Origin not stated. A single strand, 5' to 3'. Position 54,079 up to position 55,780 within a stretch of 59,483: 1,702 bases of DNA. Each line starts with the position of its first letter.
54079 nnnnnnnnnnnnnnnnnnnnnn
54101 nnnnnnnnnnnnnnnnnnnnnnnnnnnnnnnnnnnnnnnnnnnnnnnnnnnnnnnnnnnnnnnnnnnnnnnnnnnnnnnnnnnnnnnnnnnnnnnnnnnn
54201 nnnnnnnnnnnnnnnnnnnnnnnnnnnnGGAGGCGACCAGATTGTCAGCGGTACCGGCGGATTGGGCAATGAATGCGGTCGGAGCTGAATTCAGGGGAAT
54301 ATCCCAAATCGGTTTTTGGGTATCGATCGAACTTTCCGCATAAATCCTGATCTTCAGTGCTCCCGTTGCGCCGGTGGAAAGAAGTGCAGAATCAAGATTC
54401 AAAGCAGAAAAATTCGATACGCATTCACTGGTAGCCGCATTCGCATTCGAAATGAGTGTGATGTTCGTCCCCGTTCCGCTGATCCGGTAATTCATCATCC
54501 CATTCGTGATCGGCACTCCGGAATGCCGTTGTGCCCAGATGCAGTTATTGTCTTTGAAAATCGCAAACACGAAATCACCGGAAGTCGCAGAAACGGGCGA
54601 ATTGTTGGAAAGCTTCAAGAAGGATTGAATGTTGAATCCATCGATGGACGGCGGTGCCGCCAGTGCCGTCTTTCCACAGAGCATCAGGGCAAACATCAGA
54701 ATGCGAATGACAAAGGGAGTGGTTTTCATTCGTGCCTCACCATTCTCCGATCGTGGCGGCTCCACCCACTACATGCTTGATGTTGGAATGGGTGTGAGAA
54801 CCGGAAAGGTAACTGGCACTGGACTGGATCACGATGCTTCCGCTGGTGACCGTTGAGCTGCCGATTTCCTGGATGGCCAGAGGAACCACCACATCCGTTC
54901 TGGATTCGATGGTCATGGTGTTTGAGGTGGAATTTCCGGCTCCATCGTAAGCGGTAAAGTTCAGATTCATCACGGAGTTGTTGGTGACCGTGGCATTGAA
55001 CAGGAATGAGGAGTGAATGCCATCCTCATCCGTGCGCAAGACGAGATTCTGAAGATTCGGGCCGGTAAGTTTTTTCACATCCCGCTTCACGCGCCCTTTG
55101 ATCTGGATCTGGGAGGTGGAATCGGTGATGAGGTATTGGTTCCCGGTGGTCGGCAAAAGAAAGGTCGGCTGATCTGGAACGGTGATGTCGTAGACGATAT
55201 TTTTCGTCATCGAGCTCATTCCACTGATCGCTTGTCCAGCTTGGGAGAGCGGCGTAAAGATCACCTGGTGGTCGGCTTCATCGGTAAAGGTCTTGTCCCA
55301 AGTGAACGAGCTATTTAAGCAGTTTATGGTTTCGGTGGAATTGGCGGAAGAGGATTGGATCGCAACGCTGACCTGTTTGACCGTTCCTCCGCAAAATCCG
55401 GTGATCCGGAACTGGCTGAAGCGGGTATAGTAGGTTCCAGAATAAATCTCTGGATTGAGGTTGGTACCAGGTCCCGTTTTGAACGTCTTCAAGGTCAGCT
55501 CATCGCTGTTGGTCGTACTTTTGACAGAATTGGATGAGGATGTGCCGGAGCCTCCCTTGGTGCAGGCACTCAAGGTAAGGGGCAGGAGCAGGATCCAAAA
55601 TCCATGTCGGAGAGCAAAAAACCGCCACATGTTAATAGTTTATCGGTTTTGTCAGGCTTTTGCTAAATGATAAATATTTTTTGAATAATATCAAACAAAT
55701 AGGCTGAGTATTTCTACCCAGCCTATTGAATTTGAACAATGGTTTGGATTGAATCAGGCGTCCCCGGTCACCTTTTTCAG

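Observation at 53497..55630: Chromosomal operon encoding an Ig-like lipoprotein and a phage-tail-fibre-like secreted protein, with no phage genes nearby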

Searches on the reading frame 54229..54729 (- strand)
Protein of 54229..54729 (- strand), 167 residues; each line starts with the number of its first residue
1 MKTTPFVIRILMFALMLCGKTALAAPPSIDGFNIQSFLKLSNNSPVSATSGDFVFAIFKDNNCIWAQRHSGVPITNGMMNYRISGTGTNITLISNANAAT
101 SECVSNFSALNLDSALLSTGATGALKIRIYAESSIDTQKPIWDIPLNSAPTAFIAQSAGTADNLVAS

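Call 52: find_homologous_proteins(query=A2, max_evalue=0.001)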
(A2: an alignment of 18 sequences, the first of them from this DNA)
Query A2 (18 sequences) (167 aa, profile of the alignment): 5 proteins with E <= 0.001 among 6467 candidates.
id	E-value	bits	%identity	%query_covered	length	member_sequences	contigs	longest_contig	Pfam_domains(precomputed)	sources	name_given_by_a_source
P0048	1.0e-53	199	37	98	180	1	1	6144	-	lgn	-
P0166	2.8e-51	191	63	96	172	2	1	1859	-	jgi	jgi:hypothetical protein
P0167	7.4e-32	128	33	54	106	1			-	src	-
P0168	3.1e-25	106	28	40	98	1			-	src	-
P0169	1.8e-17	81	28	28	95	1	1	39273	-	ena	-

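Call 55: search_solved_structures(query=A2, max_evalue=10, show_alignments=2)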
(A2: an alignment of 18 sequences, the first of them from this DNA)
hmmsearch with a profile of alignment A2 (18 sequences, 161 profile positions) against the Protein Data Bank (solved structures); distinct sequences matched with E-value up to 10: 1.
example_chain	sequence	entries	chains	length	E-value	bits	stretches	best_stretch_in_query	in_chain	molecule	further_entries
4llf_A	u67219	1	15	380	1.7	11.3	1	73-133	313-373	Capsid protein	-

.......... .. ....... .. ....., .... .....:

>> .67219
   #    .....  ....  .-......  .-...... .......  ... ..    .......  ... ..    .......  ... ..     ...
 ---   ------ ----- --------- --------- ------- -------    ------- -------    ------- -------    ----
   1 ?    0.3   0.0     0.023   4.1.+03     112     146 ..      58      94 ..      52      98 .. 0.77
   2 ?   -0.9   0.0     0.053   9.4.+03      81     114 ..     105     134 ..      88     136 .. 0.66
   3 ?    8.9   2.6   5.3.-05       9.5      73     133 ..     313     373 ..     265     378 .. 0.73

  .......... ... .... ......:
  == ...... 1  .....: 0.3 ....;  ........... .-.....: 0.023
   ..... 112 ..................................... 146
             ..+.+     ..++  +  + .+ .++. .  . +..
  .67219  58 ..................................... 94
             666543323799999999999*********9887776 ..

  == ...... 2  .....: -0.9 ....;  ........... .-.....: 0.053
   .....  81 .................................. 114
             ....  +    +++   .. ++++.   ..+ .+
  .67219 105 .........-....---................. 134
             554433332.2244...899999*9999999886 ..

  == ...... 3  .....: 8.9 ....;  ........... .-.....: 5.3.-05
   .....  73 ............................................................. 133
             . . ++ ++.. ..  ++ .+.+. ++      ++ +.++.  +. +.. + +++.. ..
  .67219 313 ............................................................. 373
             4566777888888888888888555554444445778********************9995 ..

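Call 97: search_protein_families(library=ncbifam, alignment_id=A2, max_evalue=0.1)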
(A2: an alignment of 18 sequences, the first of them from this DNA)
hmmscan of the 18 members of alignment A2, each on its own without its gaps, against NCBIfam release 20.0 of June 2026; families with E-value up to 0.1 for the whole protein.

A. member 1, seq(167 aa): 1 family
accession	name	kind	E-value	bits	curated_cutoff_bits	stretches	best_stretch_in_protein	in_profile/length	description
NF053851.1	Bdello_MAT_N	subfamily_domain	5e-08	32.9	60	1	22-163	7-151/162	mosaic adhesive trimer family chimeric fiber protein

B. families by the number of members that match (of 18 scanned): 5 families
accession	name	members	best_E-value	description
NF053851.1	Bdello_MAT_N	16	5e-08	mosaic adhesive trimer family chimeric fiber protein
NF041714.1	arsenate_red_ArrA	1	0.0035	arsenate respiratory reductase molybdopterin-containing subunit ArrA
NF002850.0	PRK03114.1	1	0.023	DUF84 family protein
TIGR01041.1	ATP_syn_B_arch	1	0.035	ATP synthase subunit B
NF033806.2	laterosporulin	1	0.072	laterosporulin family class IId bacteriocin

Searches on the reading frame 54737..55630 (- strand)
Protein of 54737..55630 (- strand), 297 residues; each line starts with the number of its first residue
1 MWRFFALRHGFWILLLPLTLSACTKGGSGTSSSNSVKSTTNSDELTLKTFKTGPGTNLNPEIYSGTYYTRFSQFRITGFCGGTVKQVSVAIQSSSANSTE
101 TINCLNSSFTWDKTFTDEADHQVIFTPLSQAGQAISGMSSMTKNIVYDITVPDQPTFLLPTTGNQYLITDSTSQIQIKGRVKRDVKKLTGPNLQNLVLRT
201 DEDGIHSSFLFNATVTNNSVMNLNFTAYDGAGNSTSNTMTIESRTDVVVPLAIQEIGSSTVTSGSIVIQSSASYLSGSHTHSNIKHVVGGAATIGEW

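Call 3: search_protein_families(library=pfam, proteins=[window:54737-55630:-], max_evalue=1)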
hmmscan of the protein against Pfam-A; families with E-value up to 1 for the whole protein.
window:54737-55630:- (297 aa): 0 families

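Call 4: search_protein_families(library=phrogs, proteins=[window:54737-55630:-], max_evalue=1)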
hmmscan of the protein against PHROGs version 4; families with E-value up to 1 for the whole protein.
window:54737-55630:- (297 aa): 0 families

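Call 28: search_protein_families(library=ncbifam, proteins=[window:54737-55630:-], max_evalue=1)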
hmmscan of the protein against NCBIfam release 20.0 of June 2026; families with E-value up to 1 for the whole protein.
window:54737-55630:- (297 aa): 1 family
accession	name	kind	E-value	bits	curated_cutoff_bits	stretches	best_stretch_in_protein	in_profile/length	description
TIGR01443.1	intein_Cterm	domain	0.08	13.2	15.6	1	146-159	2-15/24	intein C-terminal splicing region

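Call 68: find_homologous_proteins(query=A4, max_evalue=0.001)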
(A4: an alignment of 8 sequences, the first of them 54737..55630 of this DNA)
Query A4 (8 sequences) (297 aa, profile of the alignment): 22 proteins with E <= 0.001 among 8000 candidates.
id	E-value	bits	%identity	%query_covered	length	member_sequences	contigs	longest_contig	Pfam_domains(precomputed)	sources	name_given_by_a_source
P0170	4.8e-120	418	99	100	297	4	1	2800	-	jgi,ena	jgi:hypothetical protein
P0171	4.0e-110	386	83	100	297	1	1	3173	-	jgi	-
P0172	3.5e-97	343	63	87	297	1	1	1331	-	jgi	-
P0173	1.1e-96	342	60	100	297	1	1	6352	-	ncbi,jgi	jgi:hypothetical protein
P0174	2.3e-94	334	28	86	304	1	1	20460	-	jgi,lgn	-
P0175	2.3e-94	334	25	75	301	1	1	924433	-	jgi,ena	-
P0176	1.2e-93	332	62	100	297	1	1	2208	-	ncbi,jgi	jgi:hypothetical protein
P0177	9.4e-86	306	27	73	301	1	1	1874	-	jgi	jgi:hypothetical protein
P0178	2.5e-66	242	28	63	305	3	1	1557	-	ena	-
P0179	8.6e-61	224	27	74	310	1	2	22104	-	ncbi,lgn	-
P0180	3.0e-59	219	26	79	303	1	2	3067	-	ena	-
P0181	1.2e-57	214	28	63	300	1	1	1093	-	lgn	-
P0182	8.6e-57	211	27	74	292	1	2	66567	-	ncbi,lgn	-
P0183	7.3e-56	208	27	80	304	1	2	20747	-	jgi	jgi:hypothetical protein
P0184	1.1e-55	207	28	64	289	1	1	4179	-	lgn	-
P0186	1.1e-53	201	29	79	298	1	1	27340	-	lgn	-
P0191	7.4e-36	142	25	73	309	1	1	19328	-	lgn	-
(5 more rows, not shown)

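Call 70: find_encoding_contigs(protein=P0175, flank=10000, max_places=2)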
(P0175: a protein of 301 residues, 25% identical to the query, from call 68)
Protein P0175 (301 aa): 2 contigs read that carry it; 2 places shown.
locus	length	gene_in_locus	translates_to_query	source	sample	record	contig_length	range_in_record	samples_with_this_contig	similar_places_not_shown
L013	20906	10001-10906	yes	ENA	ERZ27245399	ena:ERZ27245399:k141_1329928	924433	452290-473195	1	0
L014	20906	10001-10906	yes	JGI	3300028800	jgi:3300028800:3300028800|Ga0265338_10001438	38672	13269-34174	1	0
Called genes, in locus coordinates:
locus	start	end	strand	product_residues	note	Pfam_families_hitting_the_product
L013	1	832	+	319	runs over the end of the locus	PF13487:HD_5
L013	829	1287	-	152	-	PF10604:Polyketide_cyc2 (weak)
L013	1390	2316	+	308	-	PF00491:Arginase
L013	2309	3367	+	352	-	PF01212:Beta_elim_lyase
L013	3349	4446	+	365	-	PF03301:Trp_dioxygenase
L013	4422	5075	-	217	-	PF04199:Cyclase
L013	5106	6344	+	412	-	PF01409:tRNA-synt_2d (faint), PF13393:tRNA-synt_His, PF00587:tRNA-synt_2b, PF03129:HGTP_anticodon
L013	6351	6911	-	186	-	PF01797:Y1_Tnp (weak)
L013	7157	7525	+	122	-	-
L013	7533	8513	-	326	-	-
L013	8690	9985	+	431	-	-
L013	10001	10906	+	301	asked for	-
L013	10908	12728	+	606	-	-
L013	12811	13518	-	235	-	-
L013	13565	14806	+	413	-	PF13505:OMP_b-brl (faint)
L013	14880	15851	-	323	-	-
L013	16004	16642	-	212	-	-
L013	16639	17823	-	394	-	-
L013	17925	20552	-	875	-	-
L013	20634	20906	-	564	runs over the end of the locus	PF13098:Thioredoxin_2 (weak)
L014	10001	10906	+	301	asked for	-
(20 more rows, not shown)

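Call 71: find_encoding_contigs(protein=P0182, flank=10000, max_places=2)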
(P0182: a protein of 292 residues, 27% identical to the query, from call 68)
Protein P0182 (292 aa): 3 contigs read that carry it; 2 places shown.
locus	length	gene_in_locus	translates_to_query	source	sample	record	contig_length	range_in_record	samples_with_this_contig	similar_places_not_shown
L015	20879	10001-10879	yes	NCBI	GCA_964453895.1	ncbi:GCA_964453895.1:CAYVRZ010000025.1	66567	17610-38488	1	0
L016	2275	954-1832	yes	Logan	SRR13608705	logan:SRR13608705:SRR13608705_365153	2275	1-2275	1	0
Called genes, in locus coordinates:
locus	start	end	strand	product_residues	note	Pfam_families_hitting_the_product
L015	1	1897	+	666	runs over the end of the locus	PF13884:Peptidase_S74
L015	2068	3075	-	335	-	PF13354:Beta-lactamase2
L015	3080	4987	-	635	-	-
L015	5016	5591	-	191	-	-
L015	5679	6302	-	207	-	-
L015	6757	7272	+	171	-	-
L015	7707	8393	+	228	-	-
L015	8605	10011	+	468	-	-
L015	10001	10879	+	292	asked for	-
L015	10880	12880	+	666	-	-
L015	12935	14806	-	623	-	PF11028:TMEM260_N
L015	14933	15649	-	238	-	-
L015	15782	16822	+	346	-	-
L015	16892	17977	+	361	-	PF02275:CBAH (weak)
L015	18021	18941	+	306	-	-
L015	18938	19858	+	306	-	-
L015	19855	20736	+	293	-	-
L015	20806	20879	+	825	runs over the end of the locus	PF05227:CHASE3, PF08448:PAS_4 (faint), PF00512:HisKA, PF02518:HATPase_c, PF00072:Response_reg, PF01627:Hpt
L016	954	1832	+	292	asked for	-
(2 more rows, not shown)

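Call 72: find_encoding_contigs(protein=P0191, flank=10000, max_places=2)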
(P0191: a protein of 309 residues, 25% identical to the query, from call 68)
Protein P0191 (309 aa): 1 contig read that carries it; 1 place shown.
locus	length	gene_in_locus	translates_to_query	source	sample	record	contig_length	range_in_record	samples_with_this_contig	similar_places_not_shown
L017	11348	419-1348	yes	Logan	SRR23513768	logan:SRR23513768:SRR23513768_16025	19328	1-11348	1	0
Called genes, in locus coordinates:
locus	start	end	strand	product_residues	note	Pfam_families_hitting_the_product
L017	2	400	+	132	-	?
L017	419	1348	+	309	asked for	-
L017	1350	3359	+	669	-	-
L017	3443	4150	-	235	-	-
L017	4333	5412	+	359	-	-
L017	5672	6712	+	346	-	-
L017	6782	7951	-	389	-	PF00149:Metallophos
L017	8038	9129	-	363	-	PF01098:FTSW_RODA_SPOVE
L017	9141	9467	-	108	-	PF03551:PadR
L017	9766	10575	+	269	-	PF14394:DUF4423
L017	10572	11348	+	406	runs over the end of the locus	-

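Call 73: search_protein_families(library=ncbifam, proteins=[L015:10880-12880:+, L015:2-1897:+, L013:10908-12728:+, L017:1350-3359:+, L015:10001-10879:+, L015:8605-10011:+], max_evalue=0.01)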
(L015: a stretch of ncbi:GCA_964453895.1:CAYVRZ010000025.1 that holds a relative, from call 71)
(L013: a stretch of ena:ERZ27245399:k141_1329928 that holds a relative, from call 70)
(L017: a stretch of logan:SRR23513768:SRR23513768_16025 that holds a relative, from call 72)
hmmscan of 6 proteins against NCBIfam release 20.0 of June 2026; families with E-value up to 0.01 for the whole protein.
L015:10880-12880:+ (666 aa): 0 families

L015:2-1897:+ (631 aa): 0 families

L013:10908-12728:+ (606 aa): 0 families

L017:1350-3359:+ (669 aa): 0 families

L015:10001-10879:+ (292 aa): 0 families

L015:8605-10011:+ (468 aa): 5 families
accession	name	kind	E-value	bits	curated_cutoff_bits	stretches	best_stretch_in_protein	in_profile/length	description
TIGR04523.1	Mplasa_alph_rch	subfamily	2.4e-06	25.8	270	1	56-311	406-669/745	helix-rich protein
TIGR02169.1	SMC_prok_A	equivalog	3.5e-06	25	729.4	1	54-314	230-504/1165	chromosome segregation protein SMC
TIGR02168.1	SMC_prok_B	equivalog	6.7e-05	20.8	567.35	2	22-205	744-923/1181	chromosome segregation protein SMC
NF033930.1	pneumo_PspA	exception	0.0013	17.5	850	1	17-386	31-392/659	pneumococcal surface protein A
NF045487.1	ASRP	equivalog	0.0034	16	300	1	43-162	344-460/593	archaea-specific SMC-related protein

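Call 84: predict_structure(alignment_id=A5)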
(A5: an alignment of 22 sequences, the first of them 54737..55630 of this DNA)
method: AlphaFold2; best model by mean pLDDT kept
length: 297 residues; sequences in the alignment: 22
mean_pLDDT: 77.2   pTM: 0.60
mean pLDDT of the five models: 77.2, 74.8, 74.6, 74.5, 74.1
residues with pLDDT >= 90: 167; 70-90: 37; 50-70: 13; < 50: 80
segments of 3 or more residues with pLDDT < 50: 1-4, 17-40, 250-263, 265-267, 269-297
pLDDT, mean of each block of 10 residues (from residue 1): 45 49 39 37 88 89 91 95 95 91 94 92 96 92 94 93 90 92 93 94 93 92 95 95 72 45 47 40 37 39
secondary structure, 60 per line:
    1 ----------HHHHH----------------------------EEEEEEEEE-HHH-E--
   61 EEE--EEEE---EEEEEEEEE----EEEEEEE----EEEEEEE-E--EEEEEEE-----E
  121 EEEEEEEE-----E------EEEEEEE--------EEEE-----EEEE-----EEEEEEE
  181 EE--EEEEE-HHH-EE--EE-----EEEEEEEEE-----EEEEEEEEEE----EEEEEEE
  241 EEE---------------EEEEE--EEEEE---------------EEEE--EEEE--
elements in order: H11-15 E44-52 E61-63 E66-69 E73-81 E86-92 E97-103 E108-114 E120-128 E141-147 E156-159 E165-168 E174-182 E185-189 E206-214 E220-229 E234-243 E259-263 E266-270 E286-289 E292-295

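Call 86: fold_search(model_id=the predicted structure, library=pdb)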
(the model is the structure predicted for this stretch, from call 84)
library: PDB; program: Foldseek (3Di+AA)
matches with E <= 10: 1907; with E <= 0.001: 521
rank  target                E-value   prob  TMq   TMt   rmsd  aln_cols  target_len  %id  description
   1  5dsc_E                3.8e-06  1.00  0.25  0.31  10.3       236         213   13  Context-independent anti-hypusine antibody FabHpu24.B in complex with hypusine (released 2016-01-20)
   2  5dsc_H                5.9e-06  1.00  0.25  0.32  10.3       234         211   12  Context-independent anti-hypusine antibody FabHpu24.B in complex with hypusine (released 2016-01-20)
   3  3pdd                  6.9e-06  1.00  0.35  0.49   6.9       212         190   10  Structures of Clostridium thermocellum CbhA fibronectin(III)-like modules (released 2011-11-23)
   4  5dsc_C                6.9e-06  1.00  0.24  0.31  10.4       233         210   12  Context-independent anti-hypusine antibody FabHpu24.B in complex with hypusine (released 2016-01-20)
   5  5dsc_A                8.8e-06  1.00  0.24  0.31  10.4       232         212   13  Context-independent anti-hypusine antibody FabHpu24.B in complex with hypusine (released 2016-01-20)
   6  3cmo_H                9.3e-06  1.00  0.26  0.31   9.1       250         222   11  HIV neutralizing monoclonal antibody YZ18 (released 2008-08-05)
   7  2yn5_B                9.8e-06  1.00  0.39  0.40   6.2       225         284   16  Structural insight into the giant calcium-binding adhesin SiiE: implications for the adhesion of Salmonella enterica t (released 2013-04-03)
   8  5drn_H                1.8e-05  1.00  0.25  0.32  10.0       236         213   13  Context-independent anti-hypusine antibody FabHpu24 in complex with hypusine (released 2016-01-20)
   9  6ye3_A                2.2e-05  1.00  0.26  0.32   9.8       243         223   10  IL-2 in complex with a Fab fragment from UFKA-20 (released 2020-12-30)
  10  9ggp_H                2.3e-05  1.00  0.25  0.31  10.2       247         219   10  Alpha-1-antitrypsin in complex with the Fab fragment of an anti-polymer antibody (released 2025-05-14)
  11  2ipt_H                2.5e-05  1.00  0.24  0.29  10.3       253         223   12  PFA1 Fab Fragment (released 2007-10-09)
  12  6b08_C                2.8e-05  1.00  0.29  0.35   9.0       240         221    8  Crystal structure of Pfs25 in complex with the transmission blocking antibody 1276 (released 2017-11-15)
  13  3okl_B                2.8e-05  1.00  0.24  0.30  11.3       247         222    9  Crystal structure of S25-39 in complex with Kdo(2.8)Kdo (released 2011-04-06)
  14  6ldx_H                3.0e-05  1.00  0.26  0.33   9.7       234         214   12  Structure antibody E6 in complex with methylated peptide (released 2020-11-25)
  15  6phf_A                3.3e-05  1.00  0.25  0.32  11.4       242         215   10  Pfs25 in complex with the human transmission blocking antibody 2587 (released 2019-10-02)
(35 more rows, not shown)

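Call 93: find_encoding_contigs(protein=window:54737-55630:-, flank=2000, max_places=3)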
Protein window:54737-55630:- (297 aa): 3 contigs read that carry it; 3 places shown.
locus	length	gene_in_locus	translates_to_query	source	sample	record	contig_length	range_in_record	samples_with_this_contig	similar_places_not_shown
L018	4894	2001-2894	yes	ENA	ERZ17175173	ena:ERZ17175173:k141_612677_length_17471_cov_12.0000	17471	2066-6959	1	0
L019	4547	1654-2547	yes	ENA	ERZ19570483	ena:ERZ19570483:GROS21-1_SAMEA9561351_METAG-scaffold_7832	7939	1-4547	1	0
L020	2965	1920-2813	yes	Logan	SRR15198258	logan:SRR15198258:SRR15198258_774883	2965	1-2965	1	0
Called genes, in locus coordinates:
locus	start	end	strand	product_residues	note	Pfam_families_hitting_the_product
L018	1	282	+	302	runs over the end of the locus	PF00892:EamA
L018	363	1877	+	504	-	PF07690:MFS_1, PF00854:PTR2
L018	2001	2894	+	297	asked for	-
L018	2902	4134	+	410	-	-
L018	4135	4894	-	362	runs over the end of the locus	-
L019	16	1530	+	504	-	PF07690:MFS_1, PF00854:PTR2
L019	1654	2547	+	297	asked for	-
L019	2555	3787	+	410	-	-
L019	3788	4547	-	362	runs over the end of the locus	-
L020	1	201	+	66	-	?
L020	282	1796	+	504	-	PF07690:MFS_1, PF00854:PTR2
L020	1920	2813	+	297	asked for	-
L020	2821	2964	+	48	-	?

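Call 98: find_encoding_contigs(protein=P0186, flank=6000, max_places=2)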
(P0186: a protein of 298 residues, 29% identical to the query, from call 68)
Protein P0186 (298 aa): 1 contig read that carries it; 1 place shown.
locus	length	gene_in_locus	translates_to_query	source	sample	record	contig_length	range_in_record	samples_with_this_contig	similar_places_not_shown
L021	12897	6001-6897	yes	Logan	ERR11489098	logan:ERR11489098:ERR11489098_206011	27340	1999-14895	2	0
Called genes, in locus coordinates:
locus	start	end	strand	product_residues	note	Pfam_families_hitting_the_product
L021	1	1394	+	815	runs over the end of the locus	PF00270:DEAD, PF00271:Helicase_C, PF08482:HrpB_C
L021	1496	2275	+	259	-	-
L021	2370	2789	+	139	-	-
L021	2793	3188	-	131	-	PF07681:DoxX (weak)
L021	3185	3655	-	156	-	PF00565:SNase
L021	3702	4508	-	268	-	PF13103:TonB_2, PF03544:TonB_C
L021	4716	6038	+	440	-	-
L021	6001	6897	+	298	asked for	-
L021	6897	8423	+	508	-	-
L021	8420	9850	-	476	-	PF00415:RCC1 (faint), PF25390:WD40_RLD, PF13540:RCC1_2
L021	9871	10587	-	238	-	-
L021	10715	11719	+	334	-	-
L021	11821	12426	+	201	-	-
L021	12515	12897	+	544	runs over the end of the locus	PF00089:Trypsin, PF12799:LRR_4 (faint), PF13855:LRR_8 (faint)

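Call 99: find_encoding_contigs(protein=P0179, flank=6000, max_places=2)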
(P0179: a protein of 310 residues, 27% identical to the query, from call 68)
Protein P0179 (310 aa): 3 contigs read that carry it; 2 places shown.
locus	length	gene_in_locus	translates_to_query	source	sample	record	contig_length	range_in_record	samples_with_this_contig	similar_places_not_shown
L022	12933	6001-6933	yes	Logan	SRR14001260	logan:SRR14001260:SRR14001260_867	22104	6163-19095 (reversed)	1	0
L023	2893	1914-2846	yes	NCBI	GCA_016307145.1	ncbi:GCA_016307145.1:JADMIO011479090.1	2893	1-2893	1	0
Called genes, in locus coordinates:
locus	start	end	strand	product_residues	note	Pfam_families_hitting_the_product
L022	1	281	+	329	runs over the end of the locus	PF01212:Beta_elim_lyase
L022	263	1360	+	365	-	PF03301:Trp_dioxygenase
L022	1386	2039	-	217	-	PF04199:Cyclase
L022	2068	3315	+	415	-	PF13393:tRNA-synt_His, PF00587:tRNA-synt_2b, PF03129:HGTP_anticodon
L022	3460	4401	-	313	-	-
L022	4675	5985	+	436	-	-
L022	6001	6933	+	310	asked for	-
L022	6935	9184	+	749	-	-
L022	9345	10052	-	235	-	-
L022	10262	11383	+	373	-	-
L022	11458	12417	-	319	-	-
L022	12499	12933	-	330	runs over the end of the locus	-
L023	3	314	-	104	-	?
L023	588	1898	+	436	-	-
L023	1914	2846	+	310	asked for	-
